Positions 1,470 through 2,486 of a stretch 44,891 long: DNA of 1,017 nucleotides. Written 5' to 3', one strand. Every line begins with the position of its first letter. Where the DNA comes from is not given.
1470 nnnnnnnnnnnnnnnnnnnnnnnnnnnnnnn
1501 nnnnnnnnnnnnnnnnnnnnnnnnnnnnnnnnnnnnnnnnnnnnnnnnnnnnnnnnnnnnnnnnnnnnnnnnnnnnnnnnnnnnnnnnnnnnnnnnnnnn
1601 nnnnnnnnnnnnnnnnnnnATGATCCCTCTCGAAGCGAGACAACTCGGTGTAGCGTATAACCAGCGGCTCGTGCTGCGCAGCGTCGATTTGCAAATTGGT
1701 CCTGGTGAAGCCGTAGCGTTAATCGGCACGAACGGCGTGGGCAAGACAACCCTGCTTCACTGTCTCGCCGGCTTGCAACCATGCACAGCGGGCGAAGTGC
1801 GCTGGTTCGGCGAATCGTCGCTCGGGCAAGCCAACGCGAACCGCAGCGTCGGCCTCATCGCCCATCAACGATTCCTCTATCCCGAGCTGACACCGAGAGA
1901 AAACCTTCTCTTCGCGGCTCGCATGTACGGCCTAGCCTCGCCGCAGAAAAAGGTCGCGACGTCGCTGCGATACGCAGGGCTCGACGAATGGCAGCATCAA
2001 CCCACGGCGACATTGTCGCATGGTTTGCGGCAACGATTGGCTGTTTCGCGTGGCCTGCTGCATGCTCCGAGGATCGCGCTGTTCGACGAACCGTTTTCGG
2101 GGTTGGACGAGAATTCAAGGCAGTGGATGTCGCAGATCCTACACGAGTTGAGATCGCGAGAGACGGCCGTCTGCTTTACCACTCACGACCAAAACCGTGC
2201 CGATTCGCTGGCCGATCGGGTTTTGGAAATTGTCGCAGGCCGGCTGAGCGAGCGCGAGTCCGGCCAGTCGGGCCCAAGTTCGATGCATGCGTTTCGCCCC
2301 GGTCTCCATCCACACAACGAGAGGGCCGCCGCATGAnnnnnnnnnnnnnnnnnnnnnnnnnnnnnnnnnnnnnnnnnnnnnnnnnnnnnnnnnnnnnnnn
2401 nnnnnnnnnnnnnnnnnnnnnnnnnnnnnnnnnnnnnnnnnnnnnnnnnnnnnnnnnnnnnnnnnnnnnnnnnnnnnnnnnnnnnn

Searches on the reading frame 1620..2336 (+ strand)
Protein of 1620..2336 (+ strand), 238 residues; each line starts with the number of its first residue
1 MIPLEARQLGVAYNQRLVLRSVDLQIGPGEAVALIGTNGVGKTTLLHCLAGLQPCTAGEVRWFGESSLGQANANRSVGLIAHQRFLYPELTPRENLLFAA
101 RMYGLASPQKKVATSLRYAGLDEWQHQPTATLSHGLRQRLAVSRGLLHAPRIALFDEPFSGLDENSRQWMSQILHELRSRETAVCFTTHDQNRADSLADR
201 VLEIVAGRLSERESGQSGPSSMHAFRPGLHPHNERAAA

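Call 19: search_protein_families(library=pfam, proteins=[window:1620-2336:+], max_evalue=0.001)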
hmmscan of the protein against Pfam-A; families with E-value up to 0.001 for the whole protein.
window:1620-2336:+ (238 aa): 3 families
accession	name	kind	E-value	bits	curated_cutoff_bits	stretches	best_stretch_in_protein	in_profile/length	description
PF00005.33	ABC_tran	-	2.3e-27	96.7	25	1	19-159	1-136/137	ABC transporter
PF13304.12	AAA_21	-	4.6e-06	27.3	27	0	33-55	3-25/304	AAA domain, putative AbiEii toxin, Type IV TA system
PF13558.12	SbcC_Walker_B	-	0.00034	21.2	27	1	131-175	45-89/90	SbcC/RAD50-like, Walker B motif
